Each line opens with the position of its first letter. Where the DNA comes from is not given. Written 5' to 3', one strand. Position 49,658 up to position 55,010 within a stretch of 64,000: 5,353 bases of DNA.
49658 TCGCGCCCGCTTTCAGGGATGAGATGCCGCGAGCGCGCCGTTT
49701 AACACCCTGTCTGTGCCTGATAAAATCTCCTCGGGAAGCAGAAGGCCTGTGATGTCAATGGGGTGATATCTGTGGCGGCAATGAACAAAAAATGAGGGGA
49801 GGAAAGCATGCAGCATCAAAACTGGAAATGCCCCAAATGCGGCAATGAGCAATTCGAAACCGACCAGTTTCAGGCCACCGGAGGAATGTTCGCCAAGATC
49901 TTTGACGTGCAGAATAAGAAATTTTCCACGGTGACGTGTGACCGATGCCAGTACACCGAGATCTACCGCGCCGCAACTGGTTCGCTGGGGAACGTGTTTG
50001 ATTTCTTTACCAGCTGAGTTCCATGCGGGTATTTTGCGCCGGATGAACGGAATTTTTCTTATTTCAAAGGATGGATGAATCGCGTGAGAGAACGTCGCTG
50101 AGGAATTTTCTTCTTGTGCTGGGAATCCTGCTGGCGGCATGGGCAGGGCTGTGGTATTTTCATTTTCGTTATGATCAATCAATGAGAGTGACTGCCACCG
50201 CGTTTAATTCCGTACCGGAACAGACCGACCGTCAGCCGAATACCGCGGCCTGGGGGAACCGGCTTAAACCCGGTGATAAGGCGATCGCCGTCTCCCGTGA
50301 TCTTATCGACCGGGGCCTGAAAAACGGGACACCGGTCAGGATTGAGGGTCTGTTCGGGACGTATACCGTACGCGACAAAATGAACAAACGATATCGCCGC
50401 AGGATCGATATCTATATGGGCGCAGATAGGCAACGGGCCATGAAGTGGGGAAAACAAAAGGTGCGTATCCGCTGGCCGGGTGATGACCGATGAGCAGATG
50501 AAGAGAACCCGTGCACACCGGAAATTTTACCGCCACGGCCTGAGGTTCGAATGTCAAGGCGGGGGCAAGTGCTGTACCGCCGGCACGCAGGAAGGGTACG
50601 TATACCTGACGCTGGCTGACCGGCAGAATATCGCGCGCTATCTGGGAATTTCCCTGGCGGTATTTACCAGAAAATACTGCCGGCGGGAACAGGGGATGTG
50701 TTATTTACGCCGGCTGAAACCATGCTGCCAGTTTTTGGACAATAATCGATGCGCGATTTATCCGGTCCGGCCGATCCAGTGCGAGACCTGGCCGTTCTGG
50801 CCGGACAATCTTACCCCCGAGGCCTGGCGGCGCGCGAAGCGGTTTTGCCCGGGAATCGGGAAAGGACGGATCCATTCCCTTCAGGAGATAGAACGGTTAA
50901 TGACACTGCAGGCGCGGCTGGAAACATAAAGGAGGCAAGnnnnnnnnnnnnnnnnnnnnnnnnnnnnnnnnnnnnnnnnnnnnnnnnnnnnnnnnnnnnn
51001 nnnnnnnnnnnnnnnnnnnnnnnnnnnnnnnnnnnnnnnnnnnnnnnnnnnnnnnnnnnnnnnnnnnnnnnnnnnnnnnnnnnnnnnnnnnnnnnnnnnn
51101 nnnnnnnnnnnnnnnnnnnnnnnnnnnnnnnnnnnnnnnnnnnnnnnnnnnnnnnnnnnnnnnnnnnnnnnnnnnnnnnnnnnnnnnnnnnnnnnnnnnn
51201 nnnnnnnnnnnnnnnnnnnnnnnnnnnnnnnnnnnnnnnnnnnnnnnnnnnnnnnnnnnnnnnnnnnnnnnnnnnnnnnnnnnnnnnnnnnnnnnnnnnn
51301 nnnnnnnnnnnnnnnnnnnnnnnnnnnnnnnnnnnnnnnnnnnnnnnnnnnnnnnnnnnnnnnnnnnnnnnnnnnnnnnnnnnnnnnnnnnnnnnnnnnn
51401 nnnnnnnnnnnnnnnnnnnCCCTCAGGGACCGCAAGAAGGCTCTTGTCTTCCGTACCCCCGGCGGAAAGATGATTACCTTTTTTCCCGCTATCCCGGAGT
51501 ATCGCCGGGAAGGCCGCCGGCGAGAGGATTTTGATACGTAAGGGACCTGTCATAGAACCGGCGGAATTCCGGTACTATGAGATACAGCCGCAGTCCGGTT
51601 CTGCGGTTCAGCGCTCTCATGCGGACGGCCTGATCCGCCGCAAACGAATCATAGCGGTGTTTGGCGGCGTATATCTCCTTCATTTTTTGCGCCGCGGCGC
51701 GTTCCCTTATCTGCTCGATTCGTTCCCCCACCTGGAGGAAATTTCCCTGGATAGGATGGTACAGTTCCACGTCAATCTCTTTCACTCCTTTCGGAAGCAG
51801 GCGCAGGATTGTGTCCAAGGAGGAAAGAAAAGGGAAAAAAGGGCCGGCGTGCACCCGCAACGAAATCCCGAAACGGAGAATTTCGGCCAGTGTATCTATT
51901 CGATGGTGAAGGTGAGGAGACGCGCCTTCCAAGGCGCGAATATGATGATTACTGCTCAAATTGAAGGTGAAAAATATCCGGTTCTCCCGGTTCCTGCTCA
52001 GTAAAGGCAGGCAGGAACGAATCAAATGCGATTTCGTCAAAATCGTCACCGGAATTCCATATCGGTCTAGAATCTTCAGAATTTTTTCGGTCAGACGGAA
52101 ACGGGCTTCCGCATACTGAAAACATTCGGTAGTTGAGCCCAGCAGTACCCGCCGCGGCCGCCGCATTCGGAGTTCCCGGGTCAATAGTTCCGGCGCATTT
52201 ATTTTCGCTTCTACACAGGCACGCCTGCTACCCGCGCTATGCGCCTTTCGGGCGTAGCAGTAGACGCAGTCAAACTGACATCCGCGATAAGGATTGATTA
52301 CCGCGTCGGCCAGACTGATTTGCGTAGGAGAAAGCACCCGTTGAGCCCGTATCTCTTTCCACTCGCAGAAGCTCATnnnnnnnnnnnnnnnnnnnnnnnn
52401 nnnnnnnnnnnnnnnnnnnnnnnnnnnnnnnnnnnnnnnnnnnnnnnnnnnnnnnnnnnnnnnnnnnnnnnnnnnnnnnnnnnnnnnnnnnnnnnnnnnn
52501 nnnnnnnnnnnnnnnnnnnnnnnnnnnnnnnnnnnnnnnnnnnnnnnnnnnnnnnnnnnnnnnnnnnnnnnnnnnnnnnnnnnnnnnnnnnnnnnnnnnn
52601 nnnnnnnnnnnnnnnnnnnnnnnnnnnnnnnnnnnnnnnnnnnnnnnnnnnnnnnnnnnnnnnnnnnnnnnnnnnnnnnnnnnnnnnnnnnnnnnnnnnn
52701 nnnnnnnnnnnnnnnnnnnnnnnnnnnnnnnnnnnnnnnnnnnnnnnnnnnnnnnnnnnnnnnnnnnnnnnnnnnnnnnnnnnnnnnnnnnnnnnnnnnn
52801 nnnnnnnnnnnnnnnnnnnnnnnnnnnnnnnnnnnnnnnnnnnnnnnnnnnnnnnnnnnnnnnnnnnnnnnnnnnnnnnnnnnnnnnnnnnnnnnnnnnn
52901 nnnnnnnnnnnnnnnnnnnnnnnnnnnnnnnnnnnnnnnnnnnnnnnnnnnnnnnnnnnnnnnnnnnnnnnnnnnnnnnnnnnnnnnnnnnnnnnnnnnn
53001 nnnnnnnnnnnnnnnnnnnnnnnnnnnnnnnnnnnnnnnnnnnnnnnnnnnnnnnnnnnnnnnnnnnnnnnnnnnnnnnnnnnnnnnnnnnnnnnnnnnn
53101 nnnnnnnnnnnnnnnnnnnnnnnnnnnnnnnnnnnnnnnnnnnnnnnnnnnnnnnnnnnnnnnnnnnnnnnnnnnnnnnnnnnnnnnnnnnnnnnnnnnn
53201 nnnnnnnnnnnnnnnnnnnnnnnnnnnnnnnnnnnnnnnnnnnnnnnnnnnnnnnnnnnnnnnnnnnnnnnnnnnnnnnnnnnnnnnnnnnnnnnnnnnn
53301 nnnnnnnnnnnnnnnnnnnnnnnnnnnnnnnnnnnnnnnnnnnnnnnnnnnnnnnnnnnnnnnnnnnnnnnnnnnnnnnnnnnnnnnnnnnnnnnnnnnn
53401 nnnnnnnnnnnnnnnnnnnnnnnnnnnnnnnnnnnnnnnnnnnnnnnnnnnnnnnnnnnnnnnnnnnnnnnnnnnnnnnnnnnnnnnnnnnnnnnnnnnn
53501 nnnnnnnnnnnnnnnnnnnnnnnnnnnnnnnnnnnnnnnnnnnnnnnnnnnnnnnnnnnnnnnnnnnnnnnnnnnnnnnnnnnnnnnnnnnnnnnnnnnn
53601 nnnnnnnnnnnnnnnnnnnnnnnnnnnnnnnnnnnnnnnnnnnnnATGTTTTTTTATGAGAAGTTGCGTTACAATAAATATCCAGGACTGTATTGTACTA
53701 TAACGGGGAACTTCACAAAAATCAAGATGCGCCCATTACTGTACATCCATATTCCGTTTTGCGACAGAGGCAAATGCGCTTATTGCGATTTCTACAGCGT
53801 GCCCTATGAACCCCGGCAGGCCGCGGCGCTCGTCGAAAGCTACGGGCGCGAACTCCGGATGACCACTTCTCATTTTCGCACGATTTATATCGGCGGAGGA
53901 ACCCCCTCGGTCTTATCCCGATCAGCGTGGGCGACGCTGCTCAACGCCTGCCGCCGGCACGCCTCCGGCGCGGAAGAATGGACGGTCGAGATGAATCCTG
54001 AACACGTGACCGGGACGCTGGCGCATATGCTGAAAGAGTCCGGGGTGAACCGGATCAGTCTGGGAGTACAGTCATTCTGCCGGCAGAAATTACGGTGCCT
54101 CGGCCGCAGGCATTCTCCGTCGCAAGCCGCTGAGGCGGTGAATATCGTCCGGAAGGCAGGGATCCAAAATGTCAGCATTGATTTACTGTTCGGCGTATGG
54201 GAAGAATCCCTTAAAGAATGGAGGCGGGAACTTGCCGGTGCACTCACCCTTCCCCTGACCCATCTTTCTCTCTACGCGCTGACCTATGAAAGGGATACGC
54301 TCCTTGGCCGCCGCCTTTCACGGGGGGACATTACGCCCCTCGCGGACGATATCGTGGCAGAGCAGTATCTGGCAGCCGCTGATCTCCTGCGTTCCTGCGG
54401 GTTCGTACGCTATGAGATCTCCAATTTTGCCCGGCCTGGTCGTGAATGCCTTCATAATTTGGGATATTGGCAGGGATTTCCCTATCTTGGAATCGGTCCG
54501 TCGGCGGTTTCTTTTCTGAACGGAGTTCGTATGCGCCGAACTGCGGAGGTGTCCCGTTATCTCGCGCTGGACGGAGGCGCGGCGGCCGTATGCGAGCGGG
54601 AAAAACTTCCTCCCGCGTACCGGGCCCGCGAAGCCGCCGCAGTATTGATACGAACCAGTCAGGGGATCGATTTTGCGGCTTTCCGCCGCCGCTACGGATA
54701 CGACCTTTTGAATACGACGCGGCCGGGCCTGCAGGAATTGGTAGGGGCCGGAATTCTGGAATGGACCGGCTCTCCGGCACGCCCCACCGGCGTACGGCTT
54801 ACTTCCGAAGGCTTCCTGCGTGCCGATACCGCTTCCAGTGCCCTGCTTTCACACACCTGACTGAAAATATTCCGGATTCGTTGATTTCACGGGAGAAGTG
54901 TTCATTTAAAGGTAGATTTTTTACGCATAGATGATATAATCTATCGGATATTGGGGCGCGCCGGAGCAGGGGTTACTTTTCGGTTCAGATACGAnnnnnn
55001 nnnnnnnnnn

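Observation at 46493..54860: Mixed-orientation accessory island with three radical-SAM enzymes, GT2s, and cell-wall-interacting small proteins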

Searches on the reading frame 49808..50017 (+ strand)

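Call 3: search_protein_families(library=pfam, proteins=[window:49808-50017:+], max_evalue=0.01)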
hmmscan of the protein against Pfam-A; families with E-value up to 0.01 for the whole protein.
window:49808-50017:+ (69 aa): 3 families
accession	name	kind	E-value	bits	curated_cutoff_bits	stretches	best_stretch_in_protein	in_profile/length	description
PF09855.14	Zn_ribbon_13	-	1.4e-28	99.3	23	1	7-68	1-62/63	Nucleic-acid-binding protein containing Zn-ribbon domain (DUF2082)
PF03811.18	Zn_ribbon_InsA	-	0.003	17.7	26.1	0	41-55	5-19/35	InsA N-terminal domain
PF06827.20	zf-FPG_IleRS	-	0.007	16.6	21.3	0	40-48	20-28/30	Zinc finger found in FPG and IleRS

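Call 4: search_protein_families(library=ncbifam, proteins=[window:49808-50017:+], max_evalue=0.01)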
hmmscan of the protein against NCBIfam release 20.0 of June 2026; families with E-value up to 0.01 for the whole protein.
window:49808-50017:+ (69 aa): 6 families
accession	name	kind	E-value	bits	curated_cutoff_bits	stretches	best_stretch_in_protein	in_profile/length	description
NF047912.1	ECs_2282_CxxC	subfamily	0.00036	20.4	37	0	7-48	4-34/60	ECs_2282 family putative zinc-binding protein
NF001669.0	PRK00432.1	equivalog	0.0019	18.1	54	0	3-13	24-34/58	30S ribosomal protein S27ae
NF011481.0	PRK14890.1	equivalog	0.0029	17.6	61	0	5-14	27-36/61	putative Zn-ribbon RNA-binding protein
NF003058.0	PRK03976.1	equivalog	0.0043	17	87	0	30-58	25-53/91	50S ribosomal protein L37ae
NF050000.1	IS1_IS1595_Zn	domain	0.0047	17.4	28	0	3-13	19-29/34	IS1/IS1595 family N-terminal zinc-binding domain-containing protein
NF001629.0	PRK00415.1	equivalog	0.0055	16.2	70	0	7-15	16-24/62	30S ribosomal protein S27e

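Call 73: search_protein_families(library=padloc, proteins=[window:49808-50017:+], max_evalue=0.001)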
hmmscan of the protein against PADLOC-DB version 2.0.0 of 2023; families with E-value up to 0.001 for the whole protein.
window:49808-50017:+ (69 aa): 0 families

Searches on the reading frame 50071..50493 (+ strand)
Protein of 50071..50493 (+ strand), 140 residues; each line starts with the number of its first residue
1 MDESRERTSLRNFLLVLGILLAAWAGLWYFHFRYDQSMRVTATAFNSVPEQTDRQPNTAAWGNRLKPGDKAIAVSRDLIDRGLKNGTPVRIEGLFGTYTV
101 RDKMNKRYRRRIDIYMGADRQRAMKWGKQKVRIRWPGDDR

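Call 3: search_protein_families(library=pfam, proteins=[window:50071-50493:+], max_evalue=0.01)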
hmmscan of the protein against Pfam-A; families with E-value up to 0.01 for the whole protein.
window:50071-50493:+ (140 aa): 0 families

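Call 4: search_protein_families(library=ncbifam, proteins=[window:50071-50493:+], max_evalue=0.01)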
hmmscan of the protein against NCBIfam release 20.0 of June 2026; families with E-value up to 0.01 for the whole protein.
window:50071-50493:+ (140 aa): 1 family
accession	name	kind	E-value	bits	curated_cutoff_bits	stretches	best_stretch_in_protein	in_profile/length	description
NF040676.1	wall_bind_EntB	exception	0.0054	15.3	780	1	67-134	427-488/490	cell wall-binding protein EntB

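Call 73: search_protein_families(library=padloc, proteins=[window:50071-50493:+], max_evalue=0.001)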
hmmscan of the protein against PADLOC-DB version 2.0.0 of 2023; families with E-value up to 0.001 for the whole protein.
window:50071-50493:+ (140 aa): 0 families

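Call 86: search_solved_structures(query=window:50071-50493:+, max_evalue=1)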
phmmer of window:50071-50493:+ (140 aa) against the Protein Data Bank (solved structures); distinct sequences matched with E-value up to 1: 23.
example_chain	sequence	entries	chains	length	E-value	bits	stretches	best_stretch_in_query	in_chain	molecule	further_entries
2iie_A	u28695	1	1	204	0.26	14.7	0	76-109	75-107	Integration host factor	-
5y3z_A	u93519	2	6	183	0.3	14.5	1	61-114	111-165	Motility protein B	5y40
2zvy_A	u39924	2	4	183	0.31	14.5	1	61-114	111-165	Chemotaxis protein motB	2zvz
2zov_A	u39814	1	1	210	0.37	14.3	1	61-114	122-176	Chemotaxis protein motB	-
2iif_A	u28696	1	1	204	0.46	14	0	76-109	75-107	Integration host factor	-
4twd_A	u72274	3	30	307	0.56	13.7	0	63-94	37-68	Cys-loop ligand-gated ion channel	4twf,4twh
6hjy_D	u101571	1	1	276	0.71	13.3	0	63-95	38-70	Cys-loop ligand-gated ion channel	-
3rv0_A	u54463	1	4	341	0.72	13.3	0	70-118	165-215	K. polysporus Dcr1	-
6hjy_A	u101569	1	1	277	0.72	13.3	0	63-95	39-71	Cys-loop ligand-gated ion channel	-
6hjy_E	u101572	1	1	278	0.72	13.3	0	63-95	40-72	Cys-loop ligand-gated ion channel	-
3uq5_A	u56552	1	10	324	0.74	13.3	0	63-94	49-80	Gamma-aminobutyric-acid receptor subunit beta-1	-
6hjy_B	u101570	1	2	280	0.78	13.2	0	63-95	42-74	Cys-loop ligand-gated ion channel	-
3rv1_A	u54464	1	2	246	0.87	13.1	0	70-118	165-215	K. polysporus Dcr1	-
2yks_A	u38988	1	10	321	0.89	13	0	63-94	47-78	CYS-LOOP LIGAND-GATED ION CHANNEL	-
6hk0_A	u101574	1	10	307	0.9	13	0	63-94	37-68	Cys-loop ligand-gated ion channel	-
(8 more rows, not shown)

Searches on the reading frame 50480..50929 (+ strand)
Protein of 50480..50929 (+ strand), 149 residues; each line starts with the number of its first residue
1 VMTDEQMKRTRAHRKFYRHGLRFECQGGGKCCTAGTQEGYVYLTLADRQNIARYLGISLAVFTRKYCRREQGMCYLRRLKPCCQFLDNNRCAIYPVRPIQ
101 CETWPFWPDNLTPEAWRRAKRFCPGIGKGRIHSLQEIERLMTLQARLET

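Call 3: search_protein_families(library=pfam, proteins=[window:50480-50929:+], max_evalue=0.01)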
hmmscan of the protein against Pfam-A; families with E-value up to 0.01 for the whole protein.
window:50480-50929:+ (149 aa): 1 family
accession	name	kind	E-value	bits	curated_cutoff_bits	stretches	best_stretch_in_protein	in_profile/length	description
PF03692.20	CxxCxxCC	-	7.7e-08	33.4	23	1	24-123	1-84/85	Putative zinc- or iron-chelating domain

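Call 4: search_protein_families(library=ncbifam, proteins=[window:50480-50929:+], max_evalue=0.01)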
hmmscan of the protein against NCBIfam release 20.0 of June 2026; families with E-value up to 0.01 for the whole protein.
window:50480-50929:+ (149 aa): 0 families

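Call 73: search_protein_families(library=padloc, proteins=[window:50480-50929:+], max_evalue=0.001)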
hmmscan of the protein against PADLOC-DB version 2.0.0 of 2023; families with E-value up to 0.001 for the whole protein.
window:50480-50929:+ (149 aa): 0 families

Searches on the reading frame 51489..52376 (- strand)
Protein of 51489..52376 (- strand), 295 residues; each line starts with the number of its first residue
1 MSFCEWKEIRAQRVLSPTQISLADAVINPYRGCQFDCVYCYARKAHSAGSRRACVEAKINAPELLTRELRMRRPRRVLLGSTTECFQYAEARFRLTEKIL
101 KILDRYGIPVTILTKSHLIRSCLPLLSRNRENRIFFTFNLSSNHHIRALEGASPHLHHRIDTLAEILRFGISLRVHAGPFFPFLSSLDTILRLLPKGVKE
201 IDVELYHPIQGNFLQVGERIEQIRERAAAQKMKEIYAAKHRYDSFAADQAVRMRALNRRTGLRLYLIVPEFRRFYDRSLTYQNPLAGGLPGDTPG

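Call 3: search_protein_families(library=pfam, proteins=[window:51489-52376:-], max_evalue=0.01)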
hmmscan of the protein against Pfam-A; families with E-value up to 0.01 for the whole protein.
window:51489-52376:- (295 aa): 2 families
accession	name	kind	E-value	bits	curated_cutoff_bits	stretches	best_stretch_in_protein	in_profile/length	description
PF04055.27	Radical_SAM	-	2.7e-08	34.6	29.5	1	27-172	1-142/166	Radical SAM superfamily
PF07505.17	DUF5131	-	0.0012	18.8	28.9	1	18-104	2-99/243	Protein of unknown function (DUF5131)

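Call 4: search_protein_families(library=ncbifam, proteins=[window:51489-52376:-], max_evalue=0.01)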
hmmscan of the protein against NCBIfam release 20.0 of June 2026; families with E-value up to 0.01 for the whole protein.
window:51489-52376:- (295 aa): 6 families
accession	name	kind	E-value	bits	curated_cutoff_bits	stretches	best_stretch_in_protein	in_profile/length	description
NF033668.1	rSAM_PA0069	hypoth_equivalog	1.1e-28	100.2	360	1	24-188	58-233/348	PA0069 family radical SAM protein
NF038135.1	rSAM_Rv2578c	equivalog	2.7e-28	98.9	430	1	24-191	61-240/317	Rv2578c family radical SAM protein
NF038136.1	rSAM_Rv_intein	exception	3.2e-23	82.4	700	2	57-188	358-494/574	intein-containing Rv2578c family radical SAM protein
TIGR04470.1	rSAM_mob_pairB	equivalog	3.2e-14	53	410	1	7-240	2-234/285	radical SAM mobile pair protein B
TIGR04471.1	rSAM_mob_pairA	equivalog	0.0044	16.5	355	1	30-83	13-65/220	radical SAM mobile pair protein A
TIGR04070.1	photo_TT_lyase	equivalog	0.0071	15.3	400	0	31-181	85-234/338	spore photoproduct lyase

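Call 9: find_homologous_proteins(query=window:51489-52376:-)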
Query window:51489-52376:- (295 aa): 322 proteins with E <= 0.001 among 3359 candidates; the best 120 are listed.
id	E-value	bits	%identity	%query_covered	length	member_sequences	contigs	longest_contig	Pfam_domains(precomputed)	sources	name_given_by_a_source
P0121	1.4e-195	666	100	100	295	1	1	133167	PF04055.28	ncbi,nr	ncbi:MAG: hypothetical protein GF333_05885 [Candidatus Omnitrophica bacterium]|nr:hypothetical prote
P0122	8.5e-87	309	50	95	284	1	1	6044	PF07505.18,PF04055.28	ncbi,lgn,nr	ncbi:MAG: hypothetical protein PHV55_05765 [Candidatus Omnitrophica bacterium]|nr:hypothetical prote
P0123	6.2e-84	300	49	95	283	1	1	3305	PF07505.18,PF20903.4,PF04055.28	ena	-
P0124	1.3e-83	299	51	95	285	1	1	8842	PF07505.18,PF20903.4,PF04055.28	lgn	-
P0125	3.1e-83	297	48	95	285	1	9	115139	PF07505.18,PF20903.4,PF04055.28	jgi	-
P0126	5.4e-83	297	51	95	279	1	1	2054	PF20903.4,PF04055.28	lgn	-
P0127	3.7e-82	294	48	95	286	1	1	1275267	PF07505.18,PF20903.4,PF04055.28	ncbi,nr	ncbi:MAG: radical SAM protein [Candidatus Omnitrophota bacterium]|nr:MAG: radical SAM protein [Candi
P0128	5.1e-82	293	48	95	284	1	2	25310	PF07505.18,PF04055.28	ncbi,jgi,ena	-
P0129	1.5e-81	292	49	93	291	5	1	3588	PF07505.18,PF04055.28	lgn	-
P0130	9.6e-81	289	48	95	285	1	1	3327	PF07505.18,PF04055.28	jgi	jgi:DNA repair photolyase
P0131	1.5e-80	289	48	96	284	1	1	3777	PF07505.18,PF20903.4,PF04055.28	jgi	jgi:DNA repair photolyase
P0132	5.7e-80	287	48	95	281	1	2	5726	PF07505.18,PF20903.4,PF04055.28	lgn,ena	-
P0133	1.1e-79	286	48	94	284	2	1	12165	PF07505.18,PF20903.4,PF04055.28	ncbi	-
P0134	1.3e-79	286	49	95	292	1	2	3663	PF07505.18,PF04055.28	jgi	jgi:DNA repair photolyase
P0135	1.5e-79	285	48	95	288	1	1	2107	PF07505.18,PF20903.4,PF04055.28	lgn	-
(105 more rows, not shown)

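Call 18: search_solved_structures(query=window:51489-52376:-, max_evalue=1)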
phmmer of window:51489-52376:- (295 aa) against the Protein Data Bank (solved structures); distinct sequences matched with E-value up to 1: 3.
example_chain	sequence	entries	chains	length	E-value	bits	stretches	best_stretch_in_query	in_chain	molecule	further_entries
6y3x_A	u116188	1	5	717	0.2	14.2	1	108-194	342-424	Lysine decarboxylase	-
1j85_A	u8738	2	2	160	0.46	13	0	67-130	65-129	YibK | Hypothetical tRNA/rRNA methyltransferase HI0766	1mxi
7d51_A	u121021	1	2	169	0.53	12.8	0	67-130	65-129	tRNA (cytidine(34)-2'-O)-methyltransferase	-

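Call 65: predict_structure(alignment_id=A4)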
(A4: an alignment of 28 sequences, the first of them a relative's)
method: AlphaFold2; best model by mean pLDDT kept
length: 295 residues; sequences in the alignment: 28
mean_pLDDT: 87.6   pTM: 0.87
mean pLDDT of the five models: 87.6, 86.1, 85.5, 85.1, 83.6
residues with pLDDT >= 90: 190; 70-90: 76; 50-70: 16; < 50: 13
segments of 3 or more residues with pLDDT < 50: 46-48, 288-295
pLDDT, mean of each block of 10 residues (from residue 1): 81 92 92 83 54 83 98 94 71 94 98 93 97 95 92 93 98 93 88 97 86 86 91 92 94 93 93 78 69 39
secondary structure, 60 per line:
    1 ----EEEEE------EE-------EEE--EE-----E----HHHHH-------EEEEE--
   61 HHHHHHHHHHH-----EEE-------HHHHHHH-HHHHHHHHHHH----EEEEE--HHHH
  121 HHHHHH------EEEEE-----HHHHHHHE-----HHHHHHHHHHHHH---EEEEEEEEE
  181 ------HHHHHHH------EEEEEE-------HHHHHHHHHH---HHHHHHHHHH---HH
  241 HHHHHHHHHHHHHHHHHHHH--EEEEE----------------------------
elements in order: E5-9 E25-27 H42-46 E54-58 H61-71 E77-79 H87-93 H95-105 E110-114 H117-126 E133-137 H143-149 H156-168 E172-180 H187-193 E200-205 H213-222 H226-235 H239-260 E263-267

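Call 73: search_protein_families(library=padloc, proteins=[window:51489-52376:-], max_evalue=0.001)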
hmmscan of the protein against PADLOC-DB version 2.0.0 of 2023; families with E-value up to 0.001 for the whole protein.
window:51489-52376:- (295 aa): 0 families

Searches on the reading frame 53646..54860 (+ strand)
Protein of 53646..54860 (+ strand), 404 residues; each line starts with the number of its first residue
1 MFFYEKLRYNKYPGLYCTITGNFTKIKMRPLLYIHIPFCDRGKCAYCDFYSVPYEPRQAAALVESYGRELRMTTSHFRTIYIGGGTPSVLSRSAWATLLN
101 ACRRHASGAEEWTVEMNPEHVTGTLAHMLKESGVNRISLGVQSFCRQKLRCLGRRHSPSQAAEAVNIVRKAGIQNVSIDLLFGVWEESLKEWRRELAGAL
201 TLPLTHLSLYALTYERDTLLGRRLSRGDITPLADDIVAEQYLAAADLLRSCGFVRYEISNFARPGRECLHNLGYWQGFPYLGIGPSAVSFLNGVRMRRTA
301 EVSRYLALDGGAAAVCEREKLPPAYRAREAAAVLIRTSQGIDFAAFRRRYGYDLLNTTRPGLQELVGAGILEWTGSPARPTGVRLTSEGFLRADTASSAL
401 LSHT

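Call 28: search_protein_families(library=ncbifam, proteins=[window:53646-54860:+], max_evalue=0.001)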
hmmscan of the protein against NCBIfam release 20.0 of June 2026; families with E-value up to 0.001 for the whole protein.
window:53646-54860:+ (404 aa): 21 families
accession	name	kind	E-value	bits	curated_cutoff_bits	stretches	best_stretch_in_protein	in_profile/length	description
TIGR00539.1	hemN_rel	equivalog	8.5e-69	232.4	205.4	1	32-354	3-328/361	radical SAM family heme chaperone HemW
NF005133.0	PRK06582.1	equivalog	1.2e-53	182.5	597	1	32-289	14-276/390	coproporphyrinogen III oxidase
NF006067.1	PRK08208.1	equivalog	6.4e-47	160.5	380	1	31-403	37-417/427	STM4012 family radical SAM protein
TIGR04107.1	rSAM_HutW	equivalog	4.7e-45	154.2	400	1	27-310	37-331/419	heme anaerobic degradation radical SAM methyltransferase ChuW/HutW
NF004567.0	PRK05904.1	equivalog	1.7e-43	149.2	355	1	31-299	8-275/353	coproporphyrinogen III oxidase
TIGR03994.1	rSAM_HemZ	equivalog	2.1e-34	119.4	321.4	1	30-256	85-318/401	coproporphyrinogen dehydrogenase HemZ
NF006385.0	PRK08629.1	equivalog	3.2e-27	95.4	355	1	30-306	53-324/439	coproporphyrinogen III oxidase family protein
TIGR04419.1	no_iron_rSAM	equivalog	1.6e-23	83.9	300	1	109-291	76-257/378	HemN-related non-iron pseudo-SAM protein PsgB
NF006061.0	PRK08207.1-4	equivalog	9.3e-23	80.8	702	1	30-222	174-378/501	coproporphyrinogen III oxidase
TIGR00538.1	hemN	equivalog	3.9e-22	78.7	324.95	1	27-218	46-246/454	oxygen-independent coproporphyrinogen III oxidase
NF006064.0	PRK08207.2-2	equivalog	3.4e-20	72.5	504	1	32-215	147-341/465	coproporphyrinogen III oxidase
NF006060.0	PRK08207.1-3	equivalog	9.1e-18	64.3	653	1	32-222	152-354/477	coproporphyrinogen III oxidase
NF006059.0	PRK08207.1-1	equivalog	2.7e-17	62.7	1012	1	23-218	165-372/496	coproporphyrinogen III oxidase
NF006063.0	PRK08207.2-1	equivalog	8.1e-17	61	1074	1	31-217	194-391/518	coproporphyrinogen III oxidase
NF006066.0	PRK08207.2-5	equivalog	5e-14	51.8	1117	1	32-220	193-392/518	coproporphyrinogen III oxidase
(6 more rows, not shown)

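Call 29: search_protein_families(library=pfam, proteins=[window:53646-54860:+], max_evalue=0.001)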
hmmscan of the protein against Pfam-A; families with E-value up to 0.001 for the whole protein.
window:53646-54860:+ (404 aa): 2 families
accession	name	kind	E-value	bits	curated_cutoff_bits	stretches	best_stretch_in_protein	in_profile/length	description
PF04055.27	Radical_SAM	-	9e-20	71.9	29.5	1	33-191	1-158/166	Radical SAM superfamily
PF06969.22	HemN_C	-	4.5e-06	27.1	24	1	322-389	2-64/67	HemN C-terminal domain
